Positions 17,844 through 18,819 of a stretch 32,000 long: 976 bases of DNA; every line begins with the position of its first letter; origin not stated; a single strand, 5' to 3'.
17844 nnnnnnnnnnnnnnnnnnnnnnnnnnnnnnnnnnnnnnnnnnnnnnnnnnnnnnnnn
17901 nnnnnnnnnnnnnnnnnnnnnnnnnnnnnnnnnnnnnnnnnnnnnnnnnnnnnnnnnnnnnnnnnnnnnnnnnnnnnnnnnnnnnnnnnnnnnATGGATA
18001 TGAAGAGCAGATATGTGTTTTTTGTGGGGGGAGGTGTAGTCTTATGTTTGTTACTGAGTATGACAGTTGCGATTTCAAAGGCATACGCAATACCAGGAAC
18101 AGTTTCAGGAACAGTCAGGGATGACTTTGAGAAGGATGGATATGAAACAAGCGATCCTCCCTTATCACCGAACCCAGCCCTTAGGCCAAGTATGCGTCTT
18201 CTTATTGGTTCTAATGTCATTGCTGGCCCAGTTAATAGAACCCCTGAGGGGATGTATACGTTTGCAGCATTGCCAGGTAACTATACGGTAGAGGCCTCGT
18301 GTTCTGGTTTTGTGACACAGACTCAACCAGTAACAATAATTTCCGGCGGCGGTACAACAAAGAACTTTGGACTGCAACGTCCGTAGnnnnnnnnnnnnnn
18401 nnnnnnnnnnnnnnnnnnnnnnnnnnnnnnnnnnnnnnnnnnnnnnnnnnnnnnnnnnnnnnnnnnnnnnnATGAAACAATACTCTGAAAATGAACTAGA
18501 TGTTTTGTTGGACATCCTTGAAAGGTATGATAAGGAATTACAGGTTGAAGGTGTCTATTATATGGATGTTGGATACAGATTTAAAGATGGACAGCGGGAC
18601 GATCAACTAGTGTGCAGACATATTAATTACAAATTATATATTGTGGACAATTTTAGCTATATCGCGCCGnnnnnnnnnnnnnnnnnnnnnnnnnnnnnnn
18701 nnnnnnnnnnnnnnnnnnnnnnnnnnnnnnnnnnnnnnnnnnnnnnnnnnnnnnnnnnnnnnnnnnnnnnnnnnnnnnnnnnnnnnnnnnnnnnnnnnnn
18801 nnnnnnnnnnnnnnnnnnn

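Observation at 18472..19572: S1 protease gene split by a 105-bp MITE; the reading frame is restored exactly by excision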

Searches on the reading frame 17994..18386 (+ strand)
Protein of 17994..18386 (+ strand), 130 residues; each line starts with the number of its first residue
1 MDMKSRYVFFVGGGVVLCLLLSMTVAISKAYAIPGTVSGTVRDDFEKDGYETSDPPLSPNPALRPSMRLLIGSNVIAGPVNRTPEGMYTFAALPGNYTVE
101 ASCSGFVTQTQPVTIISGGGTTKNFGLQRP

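Call 27: search_protein_families(library=pfam, proteins=[window:17994-18386:+], max_evalue=0.001)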
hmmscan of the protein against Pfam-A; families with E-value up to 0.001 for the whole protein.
window:17994-18386:+ (130 aa): 1 family
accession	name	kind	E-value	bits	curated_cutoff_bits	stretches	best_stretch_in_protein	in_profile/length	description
PF13620.12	CarboxypepD_reg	-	3.1e-08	34.3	32.3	1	84-128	36-82/82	Carboxypeptidase regulatory-like domain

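Call 59: find_encoding_contigs(protein=window:17994-18386:+, flank=3000, max_places=10)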
Protein window:17994-18386:+ (130 aa): no gene with exactly this product is on record in the collection.

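Call 60: find_encoding_contigs(protein=window:18000-18386:+, flank=3000, max_places=10)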
Protein window:18000-18386:+ (128 aa): 10 contigs read that carry it; 6 places shown.
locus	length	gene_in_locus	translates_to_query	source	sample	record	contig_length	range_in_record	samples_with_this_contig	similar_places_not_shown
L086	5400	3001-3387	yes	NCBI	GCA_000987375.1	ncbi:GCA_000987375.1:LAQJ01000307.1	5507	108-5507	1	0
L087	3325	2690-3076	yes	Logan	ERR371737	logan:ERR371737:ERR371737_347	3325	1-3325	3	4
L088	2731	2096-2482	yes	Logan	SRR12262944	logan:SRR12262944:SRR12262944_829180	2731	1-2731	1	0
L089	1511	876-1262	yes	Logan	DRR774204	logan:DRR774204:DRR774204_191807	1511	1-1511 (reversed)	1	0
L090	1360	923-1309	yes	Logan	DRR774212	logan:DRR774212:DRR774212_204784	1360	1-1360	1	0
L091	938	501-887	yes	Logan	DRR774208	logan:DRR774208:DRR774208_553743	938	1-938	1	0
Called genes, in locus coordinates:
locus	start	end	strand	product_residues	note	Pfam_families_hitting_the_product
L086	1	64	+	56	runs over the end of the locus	?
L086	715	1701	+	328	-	PF06977:SdiA-regulated (faint)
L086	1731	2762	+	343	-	PF01650:Peptidase_C13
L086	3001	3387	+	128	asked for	PF13620:CarboxypepD_reg (weak)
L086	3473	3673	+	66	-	-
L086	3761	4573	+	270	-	-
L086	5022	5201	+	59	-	-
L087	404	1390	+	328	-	PF06977:SdiA-regulated (faint)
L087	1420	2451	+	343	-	PF01650:Peptidase_C13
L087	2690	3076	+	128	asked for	PF13620:CarboxypepD_reg (weak)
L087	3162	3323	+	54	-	?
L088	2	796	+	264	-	?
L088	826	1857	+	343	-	PF01650:Peptidase_C13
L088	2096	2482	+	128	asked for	PF13620:CarboxypepD_reg (weak)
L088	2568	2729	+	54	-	?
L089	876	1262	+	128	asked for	PF13620:CarboxypepD_reg (weak)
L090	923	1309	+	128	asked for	PF13620:CarboxypepD_reg (weak)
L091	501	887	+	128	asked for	PF13620:CarboxypepD_reg (weak)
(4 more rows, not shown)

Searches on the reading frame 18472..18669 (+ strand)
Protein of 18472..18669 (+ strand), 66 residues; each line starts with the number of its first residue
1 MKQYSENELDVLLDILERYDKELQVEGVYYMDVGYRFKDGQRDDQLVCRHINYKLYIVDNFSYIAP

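Call 47: list_cluster_members(proteins=[P0001, window:18472-18669:+, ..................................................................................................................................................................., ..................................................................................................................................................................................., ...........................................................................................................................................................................])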
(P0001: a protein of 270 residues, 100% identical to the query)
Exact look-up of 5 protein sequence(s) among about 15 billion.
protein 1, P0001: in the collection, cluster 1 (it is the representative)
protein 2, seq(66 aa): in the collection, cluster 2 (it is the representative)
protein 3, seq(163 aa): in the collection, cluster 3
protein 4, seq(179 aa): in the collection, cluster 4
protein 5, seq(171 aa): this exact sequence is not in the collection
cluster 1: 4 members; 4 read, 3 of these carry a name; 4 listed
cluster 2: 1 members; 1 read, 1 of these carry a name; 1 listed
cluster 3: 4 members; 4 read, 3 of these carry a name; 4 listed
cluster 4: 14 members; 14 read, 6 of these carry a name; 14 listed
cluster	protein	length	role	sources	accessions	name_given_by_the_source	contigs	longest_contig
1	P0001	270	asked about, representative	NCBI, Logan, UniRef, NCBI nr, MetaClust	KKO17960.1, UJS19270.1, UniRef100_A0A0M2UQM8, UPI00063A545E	MAG: hypothetical protein L3J18_10095 [Candidatus Brocadia sp.] | Uncharacterized protein n=1 Tax=Candidatus Brocadia fulgida TaxID=380242 ... | MAG: hypothetical protein BROFUL_03358 [Candidatus Brocadia fulgida]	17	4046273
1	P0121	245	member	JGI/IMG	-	endonuclease G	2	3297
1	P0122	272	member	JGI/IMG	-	hypothetical protein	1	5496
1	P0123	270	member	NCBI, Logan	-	-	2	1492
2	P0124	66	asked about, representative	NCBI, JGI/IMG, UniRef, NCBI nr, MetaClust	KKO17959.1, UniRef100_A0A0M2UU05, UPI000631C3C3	MAG: hypothetical protein BROFUL_03357 [Candidatus Brocadia fulgida] | hypothetical protein | Uncharacterized protein n=1 Tax=Candidatus Brocadia fulgida TaxID=380242 ...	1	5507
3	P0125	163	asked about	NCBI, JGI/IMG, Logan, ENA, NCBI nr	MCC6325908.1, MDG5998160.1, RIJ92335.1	MAG: helix-turn-helix domain-containing protein [Candidatus Brocadia sp.] | hypothetical protein | helix-turn-helix domain-containing protein [Candidatus Brocadia sp.]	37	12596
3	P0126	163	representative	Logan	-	-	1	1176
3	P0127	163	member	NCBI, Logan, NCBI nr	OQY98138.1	MAG: transposase [Candidatus Brocadia sp. UTAMX2]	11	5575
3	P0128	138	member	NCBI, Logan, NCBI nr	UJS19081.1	MAG: helix-turn-helix domain-containing protein [Candidatus Brocadia sp.]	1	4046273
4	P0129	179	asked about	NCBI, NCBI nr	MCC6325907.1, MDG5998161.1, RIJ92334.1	MAG: IS630 family transposase [Candidatus Brocadia sp.] | IS630 family transposase [Candidatus Brocadia sp.]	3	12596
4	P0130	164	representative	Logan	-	-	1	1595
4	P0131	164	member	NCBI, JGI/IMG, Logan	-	hypothetical protein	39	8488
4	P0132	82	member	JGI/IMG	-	hypothetical protein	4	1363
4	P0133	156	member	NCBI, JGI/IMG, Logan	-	hypothetical protein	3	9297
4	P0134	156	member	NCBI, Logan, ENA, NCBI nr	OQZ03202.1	MAG: hypothetical protein B6D35_00100 [Candidatus Brocadia sp. UTAMX2]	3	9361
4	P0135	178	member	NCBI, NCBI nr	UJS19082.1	MAG: IS630 family transposase [Candidatus Brocadia sp.]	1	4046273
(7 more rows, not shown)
